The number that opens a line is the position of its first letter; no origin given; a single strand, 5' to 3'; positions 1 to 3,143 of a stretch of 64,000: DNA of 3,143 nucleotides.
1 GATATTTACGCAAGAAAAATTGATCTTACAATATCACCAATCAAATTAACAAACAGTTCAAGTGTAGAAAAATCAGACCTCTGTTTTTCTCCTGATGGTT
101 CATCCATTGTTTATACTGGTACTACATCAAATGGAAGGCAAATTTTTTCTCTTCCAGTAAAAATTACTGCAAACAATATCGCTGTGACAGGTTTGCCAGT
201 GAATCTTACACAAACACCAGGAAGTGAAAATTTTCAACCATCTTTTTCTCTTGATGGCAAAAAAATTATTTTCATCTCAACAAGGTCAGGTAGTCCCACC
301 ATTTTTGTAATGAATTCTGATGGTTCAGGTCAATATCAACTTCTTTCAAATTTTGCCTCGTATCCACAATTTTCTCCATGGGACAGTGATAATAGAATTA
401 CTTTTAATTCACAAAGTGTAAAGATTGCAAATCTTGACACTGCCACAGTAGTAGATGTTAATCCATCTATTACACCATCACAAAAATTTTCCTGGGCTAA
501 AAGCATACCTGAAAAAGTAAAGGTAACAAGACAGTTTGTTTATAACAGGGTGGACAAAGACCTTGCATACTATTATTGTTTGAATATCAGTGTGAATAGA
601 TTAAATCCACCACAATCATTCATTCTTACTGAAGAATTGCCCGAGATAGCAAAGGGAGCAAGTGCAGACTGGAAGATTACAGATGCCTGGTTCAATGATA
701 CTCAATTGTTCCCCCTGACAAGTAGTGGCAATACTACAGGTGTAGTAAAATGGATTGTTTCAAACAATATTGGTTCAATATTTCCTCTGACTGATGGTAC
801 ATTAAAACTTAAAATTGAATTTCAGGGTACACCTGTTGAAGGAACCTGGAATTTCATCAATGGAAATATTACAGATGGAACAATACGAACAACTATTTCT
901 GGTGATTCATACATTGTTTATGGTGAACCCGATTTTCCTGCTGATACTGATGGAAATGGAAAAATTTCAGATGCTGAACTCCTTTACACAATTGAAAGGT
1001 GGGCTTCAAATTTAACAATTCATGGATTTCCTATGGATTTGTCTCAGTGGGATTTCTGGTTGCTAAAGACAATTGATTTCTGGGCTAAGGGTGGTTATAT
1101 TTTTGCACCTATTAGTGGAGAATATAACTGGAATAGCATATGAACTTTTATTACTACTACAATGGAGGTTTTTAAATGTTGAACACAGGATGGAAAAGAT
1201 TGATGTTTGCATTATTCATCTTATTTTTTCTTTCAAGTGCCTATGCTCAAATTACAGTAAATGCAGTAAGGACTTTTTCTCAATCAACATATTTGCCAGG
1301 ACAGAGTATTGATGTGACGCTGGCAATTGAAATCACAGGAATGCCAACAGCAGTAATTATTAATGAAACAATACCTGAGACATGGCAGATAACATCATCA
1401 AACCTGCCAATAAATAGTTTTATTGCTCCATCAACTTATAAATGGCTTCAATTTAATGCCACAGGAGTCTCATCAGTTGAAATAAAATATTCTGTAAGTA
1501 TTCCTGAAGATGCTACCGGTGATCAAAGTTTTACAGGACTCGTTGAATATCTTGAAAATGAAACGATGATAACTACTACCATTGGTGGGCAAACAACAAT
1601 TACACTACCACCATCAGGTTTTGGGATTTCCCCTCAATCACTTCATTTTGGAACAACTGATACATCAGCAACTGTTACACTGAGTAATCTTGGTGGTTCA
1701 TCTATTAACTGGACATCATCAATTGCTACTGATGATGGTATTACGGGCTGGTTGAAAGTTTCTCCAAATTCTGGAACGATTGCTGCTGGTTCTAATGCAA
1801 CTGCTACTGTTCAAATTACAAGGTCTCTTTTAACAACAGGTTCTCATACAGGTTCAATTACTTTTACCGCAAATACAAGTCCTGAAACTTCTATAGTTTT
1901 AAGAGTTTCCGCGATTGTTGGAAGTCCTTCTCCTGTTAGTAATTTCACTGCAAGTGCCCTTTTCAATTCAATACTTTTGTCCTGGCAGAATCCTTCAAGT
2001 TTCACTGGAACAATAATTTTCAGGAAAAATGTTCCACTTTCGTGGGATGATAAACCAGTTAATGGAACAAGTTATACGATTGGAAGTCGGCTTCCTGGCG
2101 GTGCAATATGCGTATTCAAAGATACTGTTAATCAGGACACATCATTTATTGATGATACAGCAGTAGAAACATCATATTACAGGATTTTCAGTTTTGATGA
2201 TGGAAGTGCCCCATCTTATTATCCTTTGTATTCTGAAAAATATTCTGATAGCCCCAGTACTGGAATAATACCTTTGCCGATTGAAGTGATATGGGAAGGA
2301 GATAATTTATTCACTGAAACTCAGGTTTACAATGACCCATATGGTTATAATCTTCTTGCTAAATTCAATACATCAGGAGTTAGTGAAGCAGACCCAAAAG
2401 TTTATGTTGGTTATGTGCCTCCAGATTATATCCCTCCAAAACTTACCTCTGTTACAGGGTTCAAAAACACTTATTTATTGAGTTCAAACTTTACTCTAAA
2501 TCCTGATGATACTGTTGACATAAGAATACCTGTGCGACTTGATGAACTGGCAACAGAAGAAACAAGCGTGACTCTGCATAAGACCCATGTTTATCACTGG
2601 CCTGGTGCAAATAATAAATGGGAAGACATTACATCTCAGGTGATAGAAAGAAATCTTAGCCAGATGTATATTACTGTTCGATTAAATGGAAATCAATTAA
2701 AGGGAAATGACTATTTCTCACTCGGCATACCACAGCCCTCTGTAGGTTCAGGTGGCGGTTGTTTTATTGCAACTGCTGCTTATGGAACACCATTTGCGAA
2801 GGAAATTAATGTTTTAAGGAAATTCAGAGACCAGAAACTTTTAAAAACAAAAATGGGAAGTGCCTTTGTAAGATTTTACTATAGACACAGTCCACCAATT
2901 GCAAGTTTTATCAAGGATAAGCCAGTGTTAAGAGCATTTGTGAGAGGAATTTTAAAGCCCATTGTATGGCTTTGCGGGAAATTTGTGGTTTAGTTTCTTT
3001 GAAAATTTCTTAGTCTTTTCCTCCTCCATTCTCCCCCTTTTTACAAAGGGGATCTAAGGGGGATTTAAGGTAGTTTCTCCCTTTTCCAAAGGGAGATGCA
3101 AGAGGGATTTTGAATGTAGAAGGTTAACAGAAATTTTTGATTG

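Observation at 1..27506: Expanded paralogous DUF11/CARDB-like domain family defining the island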

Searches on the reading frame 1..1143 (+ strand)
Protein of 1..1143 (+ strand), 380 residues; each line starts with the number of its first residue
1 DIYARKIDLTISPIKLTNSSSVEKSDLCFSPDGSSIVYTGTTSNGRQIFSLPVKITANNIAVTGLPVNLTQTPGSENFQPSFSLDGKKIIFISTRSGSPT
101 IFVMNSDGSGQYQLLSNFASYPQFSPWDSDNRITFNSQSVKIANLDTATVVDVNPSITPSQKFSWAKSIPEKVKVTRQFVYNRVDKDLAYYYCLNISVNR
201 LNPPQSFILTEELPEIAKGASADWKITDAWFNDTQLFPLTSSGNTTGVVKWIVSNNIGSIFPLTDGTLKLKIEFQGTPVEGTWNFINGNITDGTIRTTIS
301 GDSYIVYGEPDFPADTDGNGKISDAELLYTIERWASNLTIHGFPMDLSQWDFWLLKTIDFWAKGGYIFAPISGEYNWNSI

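Call 4: search_protein_families(library=pfam, max_evalue=0.1, proteins=[window:1-1143:+])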
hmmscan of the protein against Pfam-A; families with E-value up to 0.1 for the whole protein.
window:1-1143:+ (380 aa): 2 families
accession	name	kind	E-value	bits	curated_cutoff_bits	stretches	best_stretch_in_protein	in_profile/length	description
PF07676.18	PD40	-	1.5e-12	47.5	20.9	2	69-103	4-38/38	WD40-like Beta Propeller Repeat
PF13202.12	EF-hand_5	-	0.072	13.1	25.9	0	314-327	8-21/25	EF hand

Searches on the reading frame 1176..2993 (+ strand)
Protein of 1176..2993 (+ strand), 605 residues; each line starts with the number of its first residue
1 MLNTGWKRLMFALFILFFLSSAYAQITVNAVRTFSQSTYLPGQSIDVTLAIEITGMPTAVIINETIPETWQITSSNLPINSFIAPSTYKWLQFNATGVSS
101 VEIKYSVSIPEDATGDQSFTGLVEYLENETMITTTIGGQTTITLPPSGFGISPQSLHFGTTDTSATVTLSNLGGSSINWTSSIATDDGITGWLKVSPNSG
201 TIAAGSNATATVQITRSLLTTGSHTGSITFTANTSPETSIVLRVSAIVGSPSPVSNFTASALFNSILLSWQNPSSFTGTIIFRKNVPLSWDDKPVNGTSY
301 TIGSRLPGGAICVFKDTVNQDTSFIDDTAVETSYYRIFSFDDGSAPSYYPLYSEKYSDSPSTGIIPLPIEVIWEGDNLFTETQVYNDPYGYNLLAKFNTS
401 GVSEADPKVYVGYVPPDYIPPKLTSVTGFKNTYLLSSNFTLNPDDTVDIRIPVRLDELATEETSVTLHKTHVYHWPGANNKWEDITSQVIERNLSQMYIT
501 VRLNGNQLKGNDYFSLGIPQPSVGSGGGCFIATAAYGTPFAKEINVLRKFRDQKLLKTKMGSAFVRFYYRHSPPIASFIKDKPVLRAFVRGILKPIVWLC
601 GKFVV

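Call 4: search_protein_families(library=pfam, max_evalue=0.1, proteins=[window:1176-2993:+])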
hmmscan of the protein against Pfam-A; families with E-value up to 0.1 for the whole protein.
window:1176-2993:+ (605 aa): 4 families
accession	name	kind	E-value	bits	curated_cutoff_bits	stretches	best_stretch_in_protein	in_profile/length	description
PF19190.6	BACON_2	-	8.9e-08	32.4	25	1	150-235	3-83/94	Viral BACON domain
PF22544.2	HYDIN_VesB_CFA65-like_Ig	-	0.00019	22.1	25.5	1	160-239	14-93/100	HYDIN/CFA65/VesB-like, Ig-like domain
PF13004.13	BACON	-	0.0061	17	25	1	186-238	5-54/61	Putative binding domain, N-terminal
PF22076.2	Cep192_D6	-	0.047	14.3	35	0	151-223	6-77/101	Cep192 domain 6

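Call 12: search_protein_families(library=ncbifam, max_evalue=0.01, proteins=[window:1176-2993:+])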
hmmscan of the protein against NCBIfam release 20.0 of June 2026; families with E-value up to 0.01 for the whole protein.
window:1176-2993:+ (605 aa): 1 family
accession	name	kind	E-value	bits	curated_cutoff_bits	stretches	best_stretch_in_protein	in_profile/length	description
NF041770.1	CFI_box_CTERM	domain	3.8e-28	97.1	40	1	529-597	1-69/69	CFI-box-CTERM domain-containing protein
